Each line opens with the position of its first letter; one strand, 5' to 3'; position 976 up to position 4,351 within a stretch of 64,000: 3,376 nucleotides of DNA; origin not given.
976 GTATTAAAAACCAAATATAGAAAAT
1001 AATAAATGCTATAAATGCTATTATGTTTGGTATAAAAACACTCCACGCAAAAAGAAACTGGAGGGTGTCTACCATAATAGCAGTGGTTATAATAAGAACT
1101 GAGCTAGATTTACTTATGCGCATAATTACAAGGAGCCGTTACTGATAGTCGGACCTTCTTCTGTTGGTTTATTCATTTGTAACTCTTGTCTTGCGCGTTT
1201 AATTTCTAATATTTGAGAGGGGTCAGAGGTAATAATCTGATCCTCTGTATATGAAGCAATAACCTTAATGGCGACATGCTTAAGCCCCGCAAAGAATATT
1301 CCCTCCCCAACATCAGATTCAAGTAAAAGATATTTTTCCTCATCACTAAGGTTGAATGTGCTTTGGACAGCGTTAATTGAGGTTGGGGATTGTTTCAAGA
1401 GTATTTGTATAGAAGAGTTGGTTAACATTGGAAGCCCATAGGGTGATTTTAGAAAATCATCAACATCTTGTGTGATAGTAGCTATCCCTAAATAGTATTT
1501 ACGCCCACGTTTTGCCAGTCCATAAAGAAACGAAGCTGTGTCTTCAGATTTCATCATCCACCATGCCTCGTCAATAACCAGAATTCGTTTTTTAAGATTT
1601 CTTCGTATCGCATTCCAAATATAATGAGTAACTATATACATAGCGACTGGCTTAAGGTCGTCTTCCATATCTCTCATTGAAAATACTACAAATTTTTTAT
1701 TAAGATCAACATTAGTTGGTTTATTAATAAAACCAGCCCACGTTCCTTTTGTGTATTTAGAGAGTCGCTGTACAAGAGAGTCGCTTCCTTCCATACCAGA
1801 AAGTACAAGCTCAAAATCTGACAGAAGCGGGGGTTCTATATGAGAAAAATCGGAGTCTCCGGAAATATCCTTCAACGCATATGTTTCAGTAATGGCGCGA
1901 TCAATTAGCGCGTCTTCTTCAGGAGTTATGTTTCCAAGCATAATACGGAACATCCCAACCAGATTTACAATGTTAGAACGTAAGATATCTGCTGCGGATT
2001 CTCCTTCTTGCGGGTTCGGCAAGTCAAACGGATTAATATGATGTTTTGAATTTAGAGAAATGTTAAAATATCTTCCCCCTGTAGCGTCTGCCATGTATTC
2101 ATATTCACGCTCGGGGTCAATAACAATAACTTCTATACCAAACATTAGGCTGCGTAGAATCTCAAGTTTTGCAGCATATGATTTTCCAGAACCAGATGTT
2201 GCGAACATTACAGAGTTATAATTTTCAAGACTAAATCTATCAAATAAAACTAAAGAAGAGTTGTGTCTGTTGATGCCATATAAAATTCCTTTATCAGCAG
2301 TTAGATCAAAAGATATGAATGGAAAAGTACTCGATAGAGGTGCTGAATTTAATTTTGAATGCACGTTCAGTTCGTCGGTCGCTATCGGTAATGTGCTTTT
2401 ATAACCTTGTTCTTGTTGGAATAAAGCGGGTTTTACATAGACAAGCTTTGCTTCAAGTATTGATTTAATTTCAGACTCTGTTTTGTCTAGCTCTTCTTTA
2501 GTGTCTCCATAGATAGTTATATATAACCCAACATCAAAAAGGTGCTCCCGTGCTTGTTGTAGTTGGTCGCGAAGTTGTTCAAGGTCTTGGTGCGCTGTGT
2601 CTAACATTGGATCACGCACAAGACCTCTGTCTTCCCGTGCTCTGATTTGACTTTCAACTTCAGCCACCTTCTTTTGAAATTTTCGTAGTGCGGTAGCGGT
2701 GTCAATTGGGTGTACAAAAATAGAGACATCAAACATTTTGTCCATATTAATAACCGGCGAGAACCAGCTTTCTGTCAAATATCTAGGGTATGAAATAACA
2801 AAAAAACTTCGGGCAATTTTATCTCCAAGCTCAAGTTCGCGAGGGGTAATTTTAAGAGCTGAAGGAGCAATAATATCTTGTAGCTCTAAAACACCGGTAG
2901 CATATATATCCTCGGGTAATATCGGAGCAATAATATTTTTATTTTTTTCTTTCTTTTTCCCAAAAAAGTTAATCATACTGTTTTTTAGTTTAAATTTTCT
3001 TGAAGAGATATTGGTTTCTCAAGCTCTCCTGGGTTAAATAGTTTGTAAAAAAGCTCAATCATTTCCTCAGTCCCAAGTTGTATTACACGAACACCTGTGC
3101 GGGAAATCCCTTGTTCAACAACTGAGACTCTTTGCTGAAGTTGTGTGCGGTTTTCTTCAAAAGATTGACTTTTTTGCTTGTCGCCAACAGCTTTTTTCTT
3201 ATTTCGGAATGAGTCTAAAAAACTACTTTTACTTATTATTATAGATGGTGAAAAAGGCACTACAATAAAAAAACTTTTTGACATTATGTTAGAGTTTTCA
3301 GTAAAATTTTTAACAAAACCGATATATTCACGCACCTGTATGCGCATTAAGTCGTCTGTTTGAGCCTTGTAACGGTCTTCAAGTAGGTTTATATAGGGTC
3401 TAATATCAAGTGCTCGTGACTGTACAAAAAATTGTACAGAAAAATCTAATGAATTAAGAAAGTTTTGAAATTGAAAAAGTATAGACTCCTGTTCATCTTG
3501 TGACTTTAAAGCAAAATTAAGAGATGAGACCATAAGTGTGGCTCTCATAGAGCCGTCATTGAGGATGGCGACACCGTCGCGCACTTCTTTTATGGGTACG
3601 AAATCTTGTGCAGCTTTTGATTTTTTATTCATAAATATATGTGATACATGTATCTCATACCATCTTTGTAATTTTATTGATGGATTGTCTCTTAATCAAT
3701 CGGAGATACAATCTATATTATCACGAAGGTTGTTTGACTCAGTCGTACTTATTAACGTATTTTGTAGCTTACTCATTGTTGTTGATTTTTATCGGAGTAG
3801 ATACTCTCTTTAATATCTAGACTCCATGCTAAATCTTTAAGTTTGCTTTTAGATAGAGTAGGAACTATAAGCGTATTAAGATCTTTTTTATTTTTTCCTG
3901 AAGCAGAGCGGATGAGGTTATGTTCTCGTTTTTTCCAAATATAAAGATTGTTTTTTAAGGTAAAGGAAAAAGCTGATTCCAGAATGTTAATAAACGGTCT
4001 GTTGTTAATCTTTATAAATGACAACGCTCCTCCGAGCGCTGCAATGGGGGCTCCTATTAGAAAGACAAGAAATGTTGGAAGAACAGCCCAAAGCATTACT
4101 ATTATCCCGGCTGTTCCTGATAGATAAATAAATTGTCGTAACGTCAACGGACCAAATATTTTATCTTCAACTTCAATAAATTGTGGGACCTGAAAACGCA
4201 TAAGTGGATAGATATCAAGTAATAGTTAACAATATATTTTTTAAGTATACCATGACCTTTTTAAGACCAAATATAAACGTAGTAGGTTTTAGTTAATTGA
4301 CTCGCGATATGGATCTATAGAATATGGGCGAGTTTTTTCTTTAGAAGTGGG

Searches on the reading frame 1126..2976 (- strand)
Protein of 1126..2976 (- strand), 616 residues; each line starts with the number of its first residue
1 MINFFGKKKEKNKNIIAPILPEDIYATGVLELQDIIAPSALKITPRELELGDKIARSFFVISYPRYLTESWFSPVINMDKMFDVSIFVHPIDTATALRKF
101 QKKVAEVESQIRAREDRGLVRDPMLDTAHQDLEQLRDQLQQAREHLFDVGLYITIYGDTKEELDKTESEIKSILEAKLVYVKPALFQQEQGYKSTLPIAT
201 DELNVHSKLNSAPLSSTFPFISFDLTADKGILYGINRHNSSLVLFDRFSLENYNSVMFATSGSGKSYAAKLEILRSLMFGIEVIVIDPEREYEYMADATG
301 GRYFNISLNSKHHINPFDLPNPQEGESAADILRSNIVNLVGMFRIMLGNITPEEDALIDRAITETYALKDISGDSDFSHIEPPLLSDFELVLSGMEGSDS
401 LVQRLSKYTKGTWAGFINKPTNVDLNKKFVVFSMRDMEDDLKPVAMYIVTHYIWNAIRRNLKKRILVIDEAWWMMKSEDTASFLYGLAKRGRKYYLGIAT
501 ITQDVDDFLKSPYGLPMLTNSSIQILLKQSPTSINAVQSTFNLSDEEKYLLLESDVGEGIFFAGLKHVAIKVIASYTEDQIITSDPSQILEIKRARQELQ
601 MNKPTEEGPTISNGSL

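Call 36: search_protein_families(library=pfam, proteins=[window:1126-2976:-])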
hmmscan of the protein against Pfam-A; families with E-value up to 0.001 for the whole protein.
window:1126-2976:- (616 aa): 4 families
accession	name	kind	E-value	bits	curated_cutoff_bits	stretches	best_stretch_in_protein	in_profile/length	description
PF19044.6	P-loop_TraG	-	7e-25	87.9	25.8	1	250-553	27-344/413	TraG P-loop domain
PF12846.13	AAA_10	-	7.2e-12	45.5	27.5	2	446-512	223-290/362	AAA-like domain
PF01935.23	DUF87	-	1.2e-07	32.5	23.2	1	258-331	29-103/220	Helicase HerA, central domain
PF11130.14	TraC_F_IV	-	3.1e-05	23.6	28.1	1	122-199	290-374/375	TraC protein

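Call 78: find_encoding_contigs(protein=window:1126-2976:-, flank=10000, max_places=6)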
Protein window:1126-2976:- (616 aa): 5 contigs read that carry it; 3 places shown.
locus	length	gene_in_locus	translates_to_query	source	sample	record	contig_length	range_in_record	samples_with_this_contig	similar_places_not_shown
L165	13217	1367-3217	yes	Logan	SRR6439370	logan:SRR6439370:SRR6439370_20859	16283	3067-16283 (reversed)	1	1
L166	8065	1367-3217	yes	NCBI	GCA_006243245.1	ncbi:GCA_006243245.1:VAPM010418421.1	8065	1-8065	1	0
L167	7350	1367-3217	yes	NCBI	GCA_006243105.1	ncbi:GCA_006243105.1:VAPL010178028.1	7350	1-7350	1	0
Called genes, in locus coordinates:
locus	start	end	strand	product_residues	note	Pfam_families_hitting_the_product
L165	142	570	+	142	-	PF12666:PrgI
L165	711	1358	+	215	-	PF26593:TraC-like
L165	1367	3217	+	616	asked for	PF12846:AAA_10 (faint), PF19044:P-loop_TraG, PF01935:DUF87 (weak)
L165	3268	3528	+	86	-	-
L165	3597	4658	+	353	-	-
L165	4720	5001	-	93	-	-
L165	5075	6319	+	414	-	-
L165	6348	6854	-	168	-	PF13083:KH_KhpA-B (weak), PF01424:R3H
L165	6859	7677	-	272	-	PF02096:60KD_IMP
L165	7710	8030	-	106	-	PF00825:Ribonuclease_P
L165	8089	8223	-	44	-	PF00468:Ribosomal_L34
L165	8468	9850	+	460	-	PF11638:DnaA_N, PF00308:Bac_DnaA, PF01695:IstB_IS21 (weak), PF00004:AAA (weak), PF08299:Bac_DnaA_C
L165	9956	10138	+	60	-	-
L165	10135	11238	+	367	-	PF00712:DNA_pol3_beta, PF02767:DNA_pol3_beta_2, PF02768:DNA_pol3_beta_3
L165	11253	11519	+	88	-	-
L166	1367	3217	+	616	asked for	PF12846:AAA_10 (faint), PF19044:P-loop_TraG, PF01935:DUF87 (weak)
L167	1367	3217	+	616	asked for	PF12846:AAA_10 (faint), PF19044:P-loop_TraG, PF01935:DUF87 (weak)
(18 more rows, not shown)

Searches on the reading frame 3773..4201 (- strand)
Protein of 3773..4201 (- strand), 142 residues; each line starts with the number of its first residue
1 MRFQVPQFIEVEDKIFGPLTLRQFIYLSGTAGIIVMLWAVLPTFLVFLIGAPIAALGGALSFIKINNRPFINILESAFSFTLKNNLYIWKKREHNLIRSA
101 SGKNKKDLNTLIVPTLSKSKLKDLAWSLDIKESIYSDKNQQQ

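Call 36: search_protein_families(library=pfam, proteins=[window:3773-4201:-])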
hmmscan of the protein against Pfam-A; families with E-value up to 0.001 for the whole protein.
window:3773-4201:- (142 aa): 1 family
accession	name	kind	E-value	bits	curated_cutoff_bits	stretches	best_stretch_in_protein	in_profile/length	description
PF12666.12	PrgI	-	2.1e-09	38.2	27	1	9-83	6-85/91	PrgI family protein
